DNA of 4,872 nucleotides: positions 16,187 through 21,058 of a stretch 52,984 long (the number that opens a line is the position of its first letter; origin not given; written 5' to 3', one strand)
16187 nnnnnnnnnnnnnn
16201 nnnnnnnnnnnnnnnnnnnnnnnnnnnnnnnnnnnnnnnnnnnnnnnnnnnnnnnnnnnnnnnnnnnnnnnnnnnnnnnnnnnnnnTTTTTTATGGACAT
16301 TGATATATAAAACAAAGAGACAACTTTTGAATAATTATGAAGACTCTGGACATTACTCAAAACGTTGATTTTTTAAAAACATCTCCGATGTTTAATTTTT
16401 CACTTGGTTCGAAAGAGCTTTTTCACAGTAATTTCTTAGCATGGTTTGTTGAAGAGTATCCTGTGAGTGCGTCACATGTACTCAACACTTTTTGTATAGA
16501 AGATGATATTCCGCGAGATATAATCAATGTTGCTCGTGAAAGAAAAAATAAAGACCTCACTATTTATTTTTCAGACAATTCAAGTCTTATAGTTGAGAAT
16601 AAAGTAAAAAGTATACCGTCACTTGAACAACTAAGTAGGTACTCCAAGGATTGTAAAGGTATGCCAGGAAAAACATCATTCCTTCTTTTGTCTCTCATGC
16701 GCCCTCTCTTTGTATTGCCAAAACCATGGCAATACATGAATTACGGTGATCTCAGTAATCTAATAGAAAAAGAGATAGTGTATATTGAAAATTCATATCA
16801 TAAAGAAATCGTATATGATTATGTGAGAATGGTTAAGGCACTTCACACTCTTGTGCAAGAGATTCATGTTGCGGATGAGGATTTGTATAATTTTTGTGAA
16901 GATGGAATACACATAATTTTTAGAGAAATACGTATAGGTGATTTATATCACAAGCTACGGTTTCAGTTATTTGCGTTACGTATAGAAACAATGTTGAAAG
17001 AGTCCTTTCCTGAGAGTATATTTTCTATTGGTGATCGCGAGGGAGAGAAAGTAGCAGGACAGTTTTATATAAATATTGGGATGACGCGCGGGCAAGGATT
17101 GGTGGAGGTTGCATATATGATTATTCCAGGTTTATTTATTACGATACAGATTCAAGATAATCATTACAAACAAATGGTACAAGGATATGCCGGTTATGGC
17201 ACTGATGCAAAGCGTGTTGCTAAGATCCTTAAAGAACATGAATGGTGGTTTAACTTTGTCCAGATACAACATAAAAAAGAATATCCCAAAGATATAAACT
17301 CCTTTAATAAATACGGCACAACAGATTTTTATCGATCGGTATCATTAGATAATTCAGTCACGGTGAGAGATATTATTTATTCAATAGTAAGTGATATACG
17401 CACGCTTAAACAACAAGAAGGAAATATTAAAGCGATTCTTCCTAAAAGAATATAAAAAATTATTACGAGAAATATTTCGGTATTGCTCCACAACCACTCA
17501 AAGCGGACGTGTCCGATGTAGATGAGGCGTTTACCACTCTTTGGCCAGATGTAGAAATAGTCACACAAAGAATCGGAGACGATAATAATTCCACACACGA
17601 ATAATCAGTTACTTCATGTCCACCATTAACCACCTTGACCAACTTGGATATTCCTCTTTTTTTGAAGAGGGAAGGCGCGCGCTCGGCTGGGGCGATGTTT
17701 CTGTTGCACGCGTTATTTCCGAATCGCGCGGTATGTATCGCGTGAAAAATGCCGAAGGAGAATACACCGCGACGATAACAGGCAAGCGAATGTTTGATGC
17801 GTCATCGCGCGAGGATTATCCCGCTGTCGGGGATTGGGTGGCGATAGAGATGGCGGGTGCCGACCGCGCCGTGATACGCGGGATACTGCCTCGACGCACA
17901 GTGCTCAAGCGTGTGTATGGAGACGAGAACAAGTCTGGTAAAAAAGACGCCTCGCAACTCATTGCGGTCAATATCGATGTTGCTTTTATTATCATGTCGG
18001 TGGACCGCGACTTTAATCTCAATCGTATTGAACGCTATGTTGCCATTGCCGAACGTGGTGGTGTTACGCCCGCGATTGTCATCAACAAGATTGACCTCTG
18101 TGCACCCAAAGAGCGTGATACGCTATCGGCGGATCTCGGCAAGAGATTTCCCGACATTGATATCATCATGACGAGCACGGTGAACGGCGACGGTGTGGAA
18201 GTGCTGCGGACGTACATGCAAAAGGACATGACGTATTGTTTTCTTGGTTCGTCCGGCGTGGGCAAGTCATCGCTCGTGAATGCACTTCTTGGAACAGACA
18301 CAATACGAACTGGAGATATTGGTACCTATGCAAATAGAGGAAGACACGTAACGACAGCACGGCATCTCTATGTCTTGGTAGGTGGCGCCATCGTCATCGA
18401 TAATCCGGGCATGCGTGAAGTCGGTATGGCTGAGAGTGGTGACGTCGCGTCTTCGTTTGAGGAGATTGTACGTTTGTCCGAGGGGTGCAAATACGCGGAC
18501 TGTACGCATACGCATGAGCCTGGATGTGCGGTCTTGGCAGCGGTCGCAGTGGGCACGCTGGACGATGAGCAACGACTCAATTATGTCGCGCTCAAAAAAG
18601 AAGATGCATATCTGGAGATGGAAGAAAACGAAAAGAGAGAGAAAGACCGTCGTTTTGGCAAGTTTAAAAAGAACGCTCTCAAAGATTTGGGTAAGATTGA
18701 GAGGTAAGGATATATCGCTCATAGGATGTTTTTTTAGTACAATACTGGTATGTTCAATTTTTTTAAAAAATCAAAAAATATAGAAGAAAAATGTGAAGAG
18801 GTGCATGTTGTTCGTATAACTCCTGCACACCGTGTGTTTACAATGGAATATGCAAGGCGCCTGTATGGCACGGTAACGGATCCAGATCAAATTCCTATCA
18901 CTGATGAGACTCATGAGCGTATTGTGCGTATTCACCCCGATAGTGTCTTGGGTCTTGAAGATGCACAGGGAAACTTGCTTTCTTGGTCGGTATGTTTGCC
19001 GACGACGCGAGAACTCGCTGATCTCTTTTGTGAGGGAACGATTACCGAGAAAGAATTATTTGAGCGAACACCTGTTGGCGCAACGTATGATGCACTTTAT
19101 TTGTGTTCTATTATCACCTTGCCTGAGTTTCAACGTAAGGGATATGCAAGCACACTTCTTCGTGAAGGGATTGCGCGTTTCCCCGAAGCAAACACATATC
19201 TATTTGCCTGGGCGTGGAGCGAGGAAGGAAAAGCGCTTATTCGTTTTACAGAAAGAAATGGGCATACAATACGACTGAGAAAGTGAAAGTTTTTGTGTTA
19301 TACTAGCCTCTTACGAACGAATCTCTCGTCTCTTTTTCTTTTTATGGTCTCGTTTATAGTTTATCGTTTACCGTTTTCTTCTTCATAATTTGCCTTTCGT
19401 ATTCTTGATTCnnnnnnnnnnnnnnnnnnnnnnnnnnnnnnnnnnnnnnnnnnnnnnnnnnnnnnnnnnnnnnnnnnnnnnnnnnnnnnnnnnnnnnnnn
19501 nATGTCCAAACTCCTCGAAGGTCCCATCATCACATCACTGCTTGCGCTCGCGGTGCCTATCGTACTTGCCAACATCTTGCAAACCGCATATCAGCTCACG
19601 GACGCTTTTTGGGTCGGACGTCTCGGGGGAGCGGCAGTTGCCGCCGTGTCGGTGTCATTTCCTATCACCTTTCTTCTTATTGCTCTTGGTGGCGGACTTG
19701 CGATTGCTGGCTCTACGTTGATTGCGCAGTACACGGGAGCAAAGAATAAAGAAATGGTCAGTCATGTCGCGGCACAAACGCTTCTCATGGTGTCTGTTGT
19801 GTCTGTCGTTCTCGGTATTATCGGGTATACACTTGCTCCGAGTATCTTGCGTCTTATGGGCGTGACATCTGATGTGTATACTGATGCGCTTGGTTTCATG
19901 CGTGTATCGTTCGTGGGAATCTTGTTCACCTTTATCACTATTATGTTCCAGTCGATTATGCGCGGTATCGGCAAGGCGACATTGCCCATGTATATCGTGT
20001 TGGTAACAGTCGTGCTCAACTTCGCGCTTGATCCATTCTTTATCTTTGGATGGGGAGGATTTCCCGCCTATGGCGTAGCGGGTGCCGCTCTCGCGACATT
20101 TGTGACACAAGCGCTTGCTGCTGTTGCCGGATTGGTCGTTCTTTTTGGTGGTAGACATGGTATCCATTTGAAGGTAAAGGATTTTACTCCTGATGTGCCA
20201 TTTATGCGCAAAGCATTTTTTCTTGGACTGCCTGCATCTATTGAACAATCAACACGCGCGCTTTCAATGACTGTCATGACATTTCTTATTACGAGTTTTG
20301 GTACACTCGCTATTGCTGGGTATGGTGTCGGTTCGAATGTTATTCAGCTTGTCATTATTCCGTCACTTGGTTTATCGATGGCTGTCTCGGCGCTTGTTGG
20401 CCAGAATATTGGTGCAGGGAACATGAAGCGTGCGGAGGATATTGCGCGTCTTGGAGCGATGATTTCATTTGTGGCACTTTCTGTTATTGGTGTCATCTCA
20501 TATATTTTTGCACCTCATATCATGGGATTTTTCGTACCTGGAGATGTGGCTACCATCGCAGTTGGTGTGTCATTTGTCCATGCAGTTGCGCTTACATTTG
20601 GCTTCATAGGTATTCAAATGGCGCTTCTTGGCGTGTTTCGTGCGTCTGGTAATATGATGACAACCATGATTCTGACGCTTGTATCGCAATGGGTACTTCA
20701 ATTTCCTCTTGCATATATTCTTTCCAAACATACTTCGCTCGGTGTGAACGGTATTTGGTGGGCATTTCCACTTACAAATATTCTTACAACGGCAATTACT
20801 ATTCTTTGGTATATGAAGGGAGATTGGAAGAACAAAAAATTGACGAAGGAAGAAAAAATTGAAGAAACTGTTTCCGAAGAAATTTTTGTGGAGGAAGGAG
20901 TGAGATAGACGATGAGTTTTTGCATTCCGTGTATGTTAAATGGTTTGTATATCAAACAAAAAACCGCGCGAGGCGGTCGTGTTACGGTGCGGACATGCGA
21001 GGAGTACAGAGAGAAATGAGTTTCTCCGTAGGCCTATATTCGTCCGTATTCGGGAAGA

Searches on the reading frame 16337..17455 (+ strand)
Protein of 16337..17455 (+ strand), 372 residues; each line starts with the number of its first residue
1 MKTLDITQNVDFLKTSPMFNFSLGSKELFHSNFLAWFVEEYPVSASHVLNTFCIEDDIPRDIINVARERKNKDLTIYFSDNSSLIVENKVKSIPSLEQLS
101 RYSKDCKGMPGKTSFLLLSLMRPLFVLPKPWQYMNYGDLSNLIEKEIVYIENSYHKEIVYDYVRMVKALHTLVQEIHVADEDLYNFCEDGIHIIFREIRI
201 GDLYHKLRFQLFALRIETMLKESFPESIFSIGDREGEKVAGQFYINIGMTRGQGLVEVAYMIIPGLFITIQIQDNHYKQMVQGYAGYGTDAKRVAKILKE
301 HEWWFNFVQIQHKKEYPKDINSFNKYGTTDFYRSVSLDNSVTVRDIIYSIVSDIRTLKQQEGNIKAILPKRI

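Call 63: search_protein_families(library=pfam, proteins=[window:16337-17455:+])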
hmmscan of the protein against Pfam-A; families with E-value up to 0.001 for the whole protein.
window:16337-17455:+ (372 aa): 1 family
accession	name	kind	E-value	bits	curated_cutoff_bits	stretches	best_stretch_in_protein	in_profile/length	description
PF14281.12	PDDEXK_4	-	7.3e-07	29.7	22.3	1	24-107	10-113/183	PD-(D/E)XK nuclease superfamily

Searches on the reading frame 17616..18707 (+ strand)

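Call 63: search_protein_families(library=pfam, proteins=[window:17616-18707:+])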
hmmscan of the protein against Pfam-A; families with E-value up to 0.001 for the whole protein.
window:17616-18707:+ (363 aa): 4 families
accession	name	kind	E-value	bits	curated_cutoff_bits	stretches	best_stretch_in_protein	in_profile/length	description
PF03193.22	RsgA_GTPase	-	4.4e-44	150.8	30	1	91-271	2-173/174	RsgA GTPase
PF01926.29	MMR_HSR1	-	1.4e-05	25.6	21.9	1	208-285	3-74/113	50S ribosome-binding GTPase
PF00009.33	GTP_EFTU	-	8.7e-05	22.6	26.5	0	119-200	92-181/188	Elongation factor Tu GTP binding domain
PF00005.33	ABC_tran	-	0.00034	21.7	25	1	199-236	6-46/137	ABC transporter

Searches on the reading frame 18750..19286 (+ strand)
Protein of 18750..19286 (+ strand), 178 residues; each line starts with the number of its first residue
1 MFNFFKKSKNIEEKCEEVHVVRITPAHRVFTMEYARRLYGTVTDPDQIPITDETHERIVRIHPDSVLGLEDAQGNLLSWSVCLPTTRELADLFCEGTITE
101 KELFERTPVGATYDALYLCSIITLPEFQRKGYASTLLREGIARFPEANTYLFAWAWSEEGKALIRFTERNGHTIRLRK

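Call 14: search_protein_families(library=pfam, proteins=[window:18750-19286:+])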
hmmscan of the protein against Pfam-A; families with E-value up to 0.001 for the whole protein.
window:18750-19286:+ (178 aa): 2 families
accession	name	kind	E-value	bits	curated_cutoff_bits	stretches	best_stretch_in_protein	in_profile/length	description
PF00583.31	Acetyltransf_1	-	7.5e-06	26.7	20.7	1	112-171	56-115/116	Acetyltransferase (GNAT) family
PF13527.13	Acetyltransf_9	-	0.00046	20.6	25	0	110-155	67-111/127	Acetyltransferase (GNAT) domain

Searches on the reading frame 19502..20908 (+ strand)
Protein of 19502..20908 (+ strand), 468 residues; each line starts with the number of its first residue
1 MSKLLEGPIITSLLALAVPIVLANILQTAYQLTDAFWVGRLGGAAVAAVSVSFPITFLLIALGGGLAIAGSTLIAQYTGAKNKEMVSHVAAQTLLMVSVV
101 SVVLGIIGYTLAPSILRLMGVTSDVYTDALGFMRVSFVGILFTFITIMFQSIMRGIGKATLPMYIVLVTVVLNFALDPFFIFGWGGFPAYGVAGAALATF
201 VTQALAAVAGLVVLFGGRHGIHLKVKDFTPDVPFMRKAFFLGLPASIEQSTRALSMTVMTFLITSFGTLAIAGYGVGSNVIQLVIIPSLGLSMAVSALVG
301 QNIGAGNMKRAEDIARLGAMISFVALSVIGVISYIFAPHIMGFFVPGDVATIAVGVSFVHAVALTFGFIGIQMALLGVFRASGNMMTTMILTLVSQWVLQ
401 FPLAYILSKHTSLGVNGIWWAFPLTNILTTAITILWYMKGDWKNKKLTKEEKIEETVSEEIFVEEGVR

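Call 14: search_protein_families(library=pfam, proteins=[window:19502-20908:+])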
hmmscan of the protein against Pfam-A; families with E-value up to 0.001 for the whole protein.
window:19502-20908:+ (468 aa): 1 family
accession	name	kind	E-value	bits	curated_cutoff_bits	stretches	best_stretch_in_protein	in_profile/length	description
PF01554.23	MatE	-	1.9e-59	200.4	24.9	2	19-178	1-160/161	MatE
